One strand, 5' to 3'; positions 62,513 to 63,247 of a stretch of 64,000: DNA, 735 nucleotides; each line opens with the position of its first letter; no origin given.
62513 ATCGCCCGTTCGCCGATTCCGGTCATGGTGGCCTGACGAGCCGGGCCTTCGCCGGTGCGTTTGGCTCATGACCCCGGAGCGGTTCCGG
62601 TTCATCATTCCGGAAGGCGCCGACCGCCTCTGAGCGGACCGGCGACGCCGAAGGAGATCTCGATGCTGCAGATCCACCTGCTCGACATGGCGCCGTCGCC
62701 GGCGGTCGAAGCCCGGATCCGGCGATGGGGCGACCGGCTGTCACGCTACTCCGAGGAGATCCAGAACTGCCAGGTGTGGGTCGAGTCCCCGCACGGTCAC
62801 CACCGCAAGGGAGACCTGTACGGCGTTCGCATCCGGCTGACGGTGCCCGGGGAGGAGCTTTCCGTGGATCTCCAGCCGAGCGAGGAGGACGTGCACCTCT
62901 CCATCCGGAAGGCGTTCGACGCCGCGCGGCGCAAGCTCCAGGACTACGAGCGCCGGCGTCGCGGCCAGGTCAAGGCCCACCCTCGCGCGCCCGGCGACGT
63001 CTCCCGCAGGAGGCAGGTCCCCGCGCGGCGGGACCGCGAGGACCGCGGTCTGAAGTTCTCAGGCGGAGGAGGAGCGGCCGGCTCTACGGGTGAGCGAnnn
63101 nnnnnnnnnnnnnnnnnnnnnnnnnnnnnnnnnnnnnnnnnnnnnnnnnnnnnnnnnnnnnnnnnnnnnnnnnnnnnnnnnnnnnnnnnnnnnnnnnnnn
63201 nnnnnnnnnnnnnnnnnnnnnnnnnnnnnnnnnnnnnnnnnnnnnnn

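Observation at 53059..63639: Five copies of a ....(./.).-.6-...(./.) palindrome, each exactly 22 nt upstream of an xAnnnT hexamer, in front of CBS and USP genes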

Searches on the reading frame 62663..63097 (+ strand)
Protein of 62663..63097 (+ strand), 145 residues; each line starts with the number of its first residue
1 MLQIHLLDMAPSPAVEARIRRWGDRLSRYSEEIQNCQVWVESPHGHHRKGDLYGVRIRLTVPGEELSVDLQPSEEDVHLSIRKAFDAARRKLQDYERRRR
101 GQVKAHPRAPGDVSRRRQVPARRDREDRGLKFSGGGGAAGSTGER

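Call 15: search_protein_families(library=pfam, proteins=[window:62663-63097:+], max_evalue=0.01)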
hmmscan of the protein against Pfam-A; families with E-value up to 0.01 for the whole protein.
seq(145 aa): 1 family
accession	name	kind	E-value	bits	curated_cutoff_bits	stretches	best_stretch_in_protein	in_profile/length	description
PF02482.25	Ribosomal_S30AE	-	4.8e-09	37.3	23.7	1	3-100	2-88/88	Sigma 54 modulation protein / S30EA ribosomal protein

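Call 93: search_protein_families(library=ncbifam, proteins=[window:62663-63097:+], max_evalue=0.001)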
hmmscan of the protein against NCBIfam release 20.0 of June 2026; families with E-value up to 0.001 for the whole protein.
seq(145 aa): 1 family
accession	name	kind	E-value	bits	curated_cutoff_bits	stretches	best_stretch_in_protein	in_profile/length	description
TIGR00741.1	yfiA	equivalog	0.00026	21.4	40.9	1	14-101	15-97/102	ribosome hibernation-promoting factor, HPF/YfiA family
